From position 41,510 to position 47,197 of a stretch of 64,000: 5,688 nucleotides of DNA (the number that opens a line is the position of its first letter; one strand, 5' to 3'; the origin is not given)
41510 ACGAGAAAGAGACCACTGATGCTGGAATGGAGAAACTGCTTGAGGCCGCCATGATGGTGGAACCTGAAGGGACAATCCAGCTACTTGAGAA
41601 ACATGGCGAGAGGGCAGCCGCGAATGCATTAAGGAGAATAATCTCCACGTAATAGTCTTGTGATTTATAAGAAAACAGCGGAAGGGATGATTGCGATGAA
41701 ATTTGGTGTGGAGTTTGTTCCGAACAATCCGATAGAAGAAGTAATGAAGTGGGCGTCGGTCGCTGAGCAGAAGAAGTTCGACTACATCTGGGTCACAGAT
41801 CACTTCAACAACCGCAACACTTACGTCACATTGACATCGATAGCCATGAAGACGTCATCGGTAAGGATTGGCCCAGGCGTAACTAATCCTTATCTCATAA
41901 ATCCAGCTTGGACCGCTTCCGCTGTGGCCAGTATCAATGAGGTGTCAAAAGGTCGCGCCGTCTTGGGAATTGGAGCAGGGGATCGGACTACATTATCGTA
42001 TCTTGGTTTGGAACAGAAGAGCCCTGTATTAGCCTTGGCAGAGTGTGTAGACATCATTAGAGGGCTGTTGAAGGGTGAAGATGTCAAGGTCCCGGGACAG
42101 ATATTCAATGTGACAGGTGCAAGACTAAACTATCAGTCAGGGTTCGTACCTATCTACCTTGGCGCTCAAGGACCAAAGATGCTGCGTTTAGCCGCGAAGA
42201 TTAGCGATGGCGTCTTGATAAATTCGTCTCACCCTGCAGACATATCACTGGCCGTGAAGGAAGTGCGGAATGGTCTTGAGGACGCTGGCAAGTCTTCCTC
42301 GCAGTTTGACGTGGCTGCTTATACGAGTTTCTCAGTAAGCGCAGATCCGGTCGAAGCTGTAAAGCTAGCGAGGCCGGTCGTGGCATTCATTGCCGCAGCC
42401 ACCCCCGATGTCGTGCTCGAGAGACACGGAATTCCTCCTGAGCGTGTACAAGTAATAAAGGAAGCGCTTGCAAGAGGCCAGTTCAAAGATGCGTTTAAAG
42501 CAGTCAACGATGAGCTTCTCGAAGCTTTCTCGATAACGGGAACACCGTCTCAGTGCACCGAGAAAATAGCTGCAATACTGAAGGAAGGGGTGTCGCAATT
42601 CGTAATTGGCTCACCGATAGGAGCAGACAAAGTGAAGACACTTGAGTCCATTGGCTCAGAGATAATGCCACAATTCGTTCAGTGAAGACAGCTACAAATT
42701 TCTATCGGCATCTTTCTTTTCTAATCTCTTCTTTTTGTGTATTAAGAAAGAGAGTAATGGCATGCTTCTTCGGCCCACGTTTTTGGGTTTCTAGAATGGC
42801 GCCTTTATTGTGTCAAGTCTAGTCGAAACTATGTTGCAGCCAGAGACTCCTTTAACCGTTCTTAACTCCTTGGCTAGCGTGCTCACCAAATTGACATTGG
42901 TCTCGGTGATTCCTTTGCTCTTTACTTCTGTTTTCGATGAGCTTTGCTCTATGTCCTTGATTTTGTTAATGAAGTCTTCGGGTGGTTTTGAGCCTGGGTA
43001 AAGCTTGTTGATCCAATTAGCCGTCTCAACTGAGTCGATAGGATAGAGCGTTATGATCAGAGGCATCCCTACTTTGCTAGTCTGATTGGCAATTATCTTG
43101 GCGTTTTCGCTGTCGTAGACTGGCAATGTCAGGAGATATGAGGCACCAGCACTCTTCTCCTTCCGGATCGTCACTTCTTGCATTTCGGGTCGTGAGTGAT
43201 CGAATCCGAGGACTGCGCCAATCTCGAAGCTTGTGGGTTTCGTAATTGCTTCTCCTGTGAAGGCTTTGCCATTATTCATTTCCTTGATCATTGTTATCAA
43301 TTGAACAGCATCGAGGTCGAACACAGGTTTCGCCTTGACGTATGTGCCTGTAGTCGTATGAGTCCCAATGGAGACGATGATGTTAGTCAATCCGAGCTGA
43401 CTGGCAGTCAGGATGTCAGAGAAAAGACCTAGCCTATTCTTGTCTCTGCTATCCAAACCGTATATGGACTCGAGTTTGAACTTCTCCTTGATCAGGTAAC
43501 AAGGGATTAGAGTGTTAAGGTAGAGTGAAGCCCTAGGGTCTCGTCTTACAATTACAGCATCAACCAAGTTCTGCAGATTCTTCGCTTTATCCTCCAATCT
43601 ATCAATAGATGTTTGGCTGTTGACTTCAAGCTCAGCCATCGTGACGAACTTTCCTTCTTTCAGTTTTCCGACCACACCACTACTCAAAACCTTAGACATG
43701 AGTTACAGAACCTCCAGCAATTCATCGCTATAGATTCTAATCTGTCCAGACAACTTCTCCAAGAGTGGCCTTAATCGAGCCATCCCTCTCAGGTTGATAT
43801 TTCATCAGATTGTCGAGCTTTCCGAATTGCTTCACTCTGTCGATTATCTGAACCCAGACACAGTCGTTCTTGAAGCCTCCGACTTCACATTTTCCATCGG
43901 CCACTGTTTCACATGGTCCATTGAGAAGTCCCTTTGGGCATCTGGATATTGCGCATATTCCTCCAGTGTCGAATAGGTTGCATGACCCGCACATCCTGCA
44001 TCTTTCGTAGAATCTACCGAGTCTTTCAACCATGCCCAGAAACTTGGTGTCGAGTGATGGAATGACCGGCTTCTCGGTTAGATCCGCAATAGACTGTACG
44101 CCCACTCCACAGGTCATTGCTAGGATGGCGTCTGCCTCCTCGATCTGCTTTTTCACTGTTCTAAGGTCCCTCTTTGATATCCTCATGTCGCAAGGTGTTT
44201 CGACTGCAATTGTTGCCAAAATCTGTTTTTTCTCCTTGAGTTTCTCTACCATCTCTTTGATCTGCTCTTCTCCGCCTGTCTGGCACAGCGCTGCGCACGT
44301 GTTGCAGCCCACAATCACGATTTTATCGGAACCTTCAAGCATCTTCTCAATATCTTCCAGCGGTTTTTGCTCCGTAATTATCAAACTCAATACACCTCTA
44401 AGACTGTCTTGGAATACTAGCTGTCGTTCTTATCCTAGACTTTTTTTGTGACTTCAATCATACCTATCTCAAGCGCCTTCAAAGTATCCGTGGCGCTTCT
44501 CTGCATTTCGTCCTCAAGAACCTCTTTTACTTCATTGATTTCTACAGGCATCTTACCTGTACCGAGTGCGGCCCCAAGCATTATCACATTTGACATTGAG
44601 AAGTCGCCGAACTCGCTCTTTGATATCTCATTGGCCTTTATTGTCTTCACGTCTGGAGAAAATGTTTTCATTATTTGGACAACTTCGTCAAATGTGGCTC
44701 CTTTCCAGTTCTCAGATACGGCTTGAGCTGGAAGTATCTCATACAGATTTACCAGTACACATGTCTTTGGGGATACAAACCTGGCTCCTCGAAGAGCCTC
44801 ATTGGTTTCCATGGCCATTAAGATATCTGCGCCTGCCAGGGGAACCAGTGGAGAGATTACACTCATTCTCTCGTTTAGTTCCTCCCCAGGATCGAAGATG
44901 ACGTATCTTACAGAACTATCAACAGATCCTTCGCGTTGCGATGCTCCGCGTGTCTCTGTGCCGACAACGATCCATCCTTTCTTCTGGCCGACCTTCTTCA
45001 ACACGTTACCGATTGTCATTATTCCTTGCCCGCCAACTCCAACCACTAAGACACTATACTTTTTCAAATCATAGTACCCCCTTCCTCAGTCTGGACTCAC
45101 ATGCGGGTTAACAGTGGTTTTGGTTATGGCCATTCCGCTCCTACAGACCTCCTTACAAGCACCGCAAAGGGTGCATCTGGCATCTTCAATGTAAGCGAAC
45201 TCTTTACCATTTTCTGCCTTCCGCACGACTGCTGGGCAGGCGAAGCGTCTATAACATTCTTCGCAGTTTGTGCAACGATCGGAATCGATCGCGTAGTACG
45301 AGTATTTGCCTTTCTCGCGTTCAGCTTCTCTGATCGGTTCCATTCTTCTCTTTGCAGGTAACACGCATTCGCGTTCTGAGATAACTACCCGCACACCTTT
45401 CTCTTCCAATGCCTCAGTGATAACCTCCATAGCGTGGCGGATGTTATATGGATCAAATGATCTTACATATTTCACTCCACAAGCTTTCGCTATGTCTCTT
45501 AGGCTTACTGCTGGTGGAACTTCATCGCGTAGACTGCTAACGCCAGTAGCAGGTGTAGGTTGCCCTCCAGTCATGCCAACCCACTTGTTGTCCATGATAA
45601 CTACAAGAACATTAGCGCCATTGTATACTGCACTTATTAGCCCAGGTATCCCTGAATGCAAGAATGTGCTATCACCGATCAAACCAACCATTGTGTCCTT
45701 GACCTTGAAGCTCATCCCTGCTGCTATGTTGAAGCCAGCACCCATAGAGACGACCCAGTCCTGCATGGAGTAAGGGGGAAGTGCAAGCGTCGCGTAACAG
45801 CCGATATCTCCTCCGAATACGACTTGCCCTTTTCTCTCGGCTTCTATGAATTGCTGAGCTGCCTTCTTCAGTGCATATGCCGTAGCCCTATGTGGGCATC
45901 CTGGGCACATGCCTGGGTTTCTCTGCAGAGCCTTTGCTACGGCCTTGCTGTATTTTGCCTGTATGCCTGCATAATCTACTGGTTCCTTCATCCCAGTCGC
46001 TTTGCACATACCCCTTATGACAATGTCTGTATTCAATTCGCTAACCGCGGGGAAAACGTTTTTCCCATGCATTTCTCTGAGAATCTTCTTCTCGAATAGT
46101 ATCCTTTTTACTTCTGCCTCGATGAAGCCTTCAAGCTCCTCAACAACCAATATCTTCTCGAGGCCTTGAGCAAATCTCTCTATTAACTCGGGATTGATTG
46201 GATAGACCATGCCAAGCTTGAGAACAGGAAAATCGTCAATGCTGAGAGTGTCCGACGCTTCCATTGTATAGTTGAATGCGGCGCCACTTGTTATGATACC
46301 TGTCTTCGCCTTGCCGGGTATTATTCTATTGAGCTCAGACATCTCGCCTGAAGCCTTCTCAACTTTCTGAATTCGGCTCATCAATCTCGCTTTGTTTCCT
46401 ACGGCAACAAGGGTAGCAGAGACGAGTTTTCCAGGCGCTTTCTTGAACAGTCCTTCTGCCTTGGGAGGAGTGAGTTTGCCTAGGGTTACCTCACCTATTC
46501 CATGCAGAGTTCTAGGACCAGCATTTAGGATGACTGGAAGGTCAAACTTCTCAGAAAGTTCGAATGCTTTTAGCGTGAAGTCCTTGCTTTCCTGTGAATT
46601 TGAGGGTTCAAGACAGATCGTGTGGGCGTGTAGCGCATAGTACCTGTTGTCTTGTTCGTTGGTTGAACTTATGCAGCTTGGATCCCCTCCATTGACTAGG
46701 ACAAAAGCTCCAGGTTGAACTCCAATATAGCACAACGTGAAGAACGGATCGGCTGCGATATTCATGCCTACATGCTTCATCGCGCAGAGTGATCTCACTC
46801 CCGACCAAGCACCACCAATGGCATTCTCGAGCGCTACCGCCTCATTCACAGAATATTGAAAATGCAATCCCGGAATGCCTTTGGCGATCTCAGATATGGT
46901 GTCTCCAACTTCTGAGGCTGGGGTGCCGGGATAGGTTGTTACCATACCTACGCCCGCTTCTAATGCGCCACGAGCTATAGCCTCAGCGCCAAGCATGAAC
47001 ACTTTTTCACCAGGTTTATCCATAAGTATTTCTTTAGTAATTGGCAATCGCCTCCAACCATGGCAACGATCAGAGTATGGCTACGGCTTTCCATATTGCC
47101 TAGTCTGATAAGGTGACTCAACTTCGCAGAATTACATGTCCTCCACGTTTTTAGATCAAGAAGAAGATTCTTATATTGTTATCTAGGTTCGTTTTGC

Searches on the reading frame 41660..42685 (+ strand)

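Call 60: search_protein_families(library=pfam, proteins=[window:41660-42685:+], max_evalue=0.00001)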
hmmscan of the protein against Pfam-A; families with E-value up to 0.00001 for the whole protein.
window:41660-42685:+ (341 aa): 1 family
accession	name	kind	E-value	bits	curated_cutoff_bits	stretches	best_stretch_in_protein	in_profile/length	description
PF00296.26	Bac_luciferase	-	2.8e-63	214.6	27.9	1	22-311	18-312/314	Luciferase-like monooxygenase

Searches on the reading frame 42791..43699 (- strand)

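Call 13: search_protein_families(library=ncbifam, proteins=[window:42791-43699:-], max_evalue=0.01)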
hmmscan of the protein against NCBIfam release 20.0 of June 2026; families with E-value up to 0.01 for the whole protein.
window:42791-43699:- (302 aa): 3 families
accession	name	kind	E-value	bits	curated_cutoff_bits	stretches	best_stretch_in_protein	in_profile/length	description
NF006396.0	PRK08645.1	equivalog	6.9e-45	153.2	453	1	8-264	313-566/611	bifunctional homocysteine S-methyltransferase/methylenetetrahydrofolate reductase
TIGR00676.1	fadh2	equivalog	2.8e-05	23.6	293.7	1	34-277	16-250/275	methylenetetrahydrofolate reductase [NAD(P)H]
NF005119.0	PRK06552.1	subfamily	0.0024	17.4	238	1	174-249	77-151/213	bifunctional 2-keto-4-hydroxyglutarate aldolase/2-keto-3-deoxy-6-phosphogluconate aldolase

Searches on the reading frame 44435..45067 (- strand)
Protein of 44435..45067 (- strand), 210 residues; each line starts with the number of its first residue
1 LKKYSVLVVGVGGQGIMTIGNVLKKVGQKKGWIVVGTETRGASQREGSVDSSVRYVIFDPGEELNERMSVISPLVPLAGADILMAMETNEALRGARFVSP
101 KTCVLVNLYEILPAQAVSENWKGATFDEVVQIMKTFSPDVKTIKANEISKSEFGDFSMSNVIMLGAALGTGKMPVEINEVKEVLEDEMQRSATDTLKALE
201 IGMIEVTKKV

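Call 13: search_protein_families(library=ncbifam, proteins=[window:44435-45067:-], max_evalue=0.01)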
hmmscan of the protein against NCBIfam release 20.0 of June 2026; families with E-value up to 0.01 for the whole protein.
window:44435-45067:- (210 aa): 19 families
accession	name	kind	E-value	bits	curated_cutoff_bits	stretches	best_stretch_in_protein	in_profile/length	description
NF005323.0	PRK06853.1-3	equivalog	2.1e-30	106.1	238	1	2-206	5-195/197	indolepyruvate oxidoreductase subunit beta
TIGR03334.1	IOR_beta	equivalog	1e-29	103.9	205.8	1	4-202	1-187/189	indolepyruvate ferredoxin oxidoreductase subunit beta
NF005322.0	PRK06853.1-2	equivalog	2e-29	102.8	237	1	1-203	3-190/197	indolepyruvate oxidoreductase subunit beta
NF005325.0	PRK06853.1-5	equivalog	2.7e-26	92.5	230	1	2-203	2-188/192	indolepyruvate oxidoreductase subunit beta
NF004917.0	PRK06274.1-3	equivalog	3.7e-24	85.8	284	1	3-190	2-176/203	indolepyruvate oxidoreductase subunit beta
NF005326.0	PRK06853.1-6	equivalog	2.5e-22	79.6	348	1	1-205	1-195/202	indolepyruvate oxidoreductase subunit beta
NF004918.0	PRK06274.1-4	equivalog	1.2e-20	74.1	278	1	3-190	2-175/202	indolepyruvate oxidoreductase subunit beta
NF005328.0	PRK06853.2-2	equivalog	7.5e-20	71.5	240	1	1-173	1-155/192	indolepyruvate oxidoreductase subunit beta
NF005324.0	PRK06853.1-4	equivalog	8.2e-20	71.5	222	1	3-203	2-186/196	indolepyruvate oxidoreductase subunit beta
NF004915.0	PRK06274.1-1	equivalog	2.3e-19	69.6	274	1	4-202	3-188/194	indolepyruvate oxidoreductase subunit beta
NF009589.0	PRK13030.1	subfamily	6.3e-19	67.2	816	1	2-205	727-926/1170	indolepyruvate ferredoxin oxidoreductase family protein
NF005327.0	PRK06853.2-1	equivalog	2.8e-18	66.5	242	1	1-180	1-163/194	indolepyruvate oxidoreductase subunit beta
NF009588.0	PRK13029.1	subfamily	2e-16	59.1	952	1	2-203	743-940/1196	indolepyruvate ferredoxin oxidoreductase family protein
NF006179.0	PRK08312.1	subfamily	1.8e-11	43.8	348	1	5-208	13-215/514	indolepyruvate oxidoreductase subunit beta family protein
NF004916.0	PRK06274.1-2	equivalog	5.4e-10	39.6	227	1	6-203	5-173/178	indolepyruvate oxidoreductase subunit beta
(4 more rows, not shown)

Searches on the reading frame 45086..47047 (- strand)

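Call 12: search_protein_families(library=pfam, proteins=[window:45086-47047:-])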
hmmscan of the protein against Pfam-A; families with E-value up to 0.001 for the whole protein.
window:45086-47047:- (653 aa): 8 families
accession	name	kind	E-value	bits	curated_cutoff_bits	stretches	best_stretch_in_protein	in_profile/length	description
PF02775.26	TPP_enzyme_C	-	1.4e-22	80.6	21.9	1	414-555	1-149/151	Thiamine pyrophosphate enzyme, C-terminal TPP binding domain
PF01855.24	POR_N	-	6.9e-16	59.1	27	1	27-191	2-169/231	Pyruvate flavodoxin/ferredoxin oxidoreductase, thiamine diP-bdg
PF13237.11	Fer4_10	-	8.1e-06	26.1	25.5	1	587-635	4-52/53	4Fe-4S dicluster domain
PF12797.12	Fer4_2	-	1.6e-05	25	24.5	0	619-635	4-20/22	4Fe-4S binding domain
PF13187.11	Fer4_9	-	5.7e-05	23.5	27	1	591-638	1-50/52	4Fe-4S dicluster domain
PF12838.12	Fer4_7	-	9.8e-05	23.2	27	0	611-638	24-51/52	4Fe-4S dicluster domain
PF00037.32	Fer4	-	0.00018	21.6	21.1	0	619-636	2-19/24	4Fe-4S binding domain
PF14697.11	Fer4_21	-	0.0003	21.3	35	1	587-635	3-51/59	4Fe-4S dicluster domain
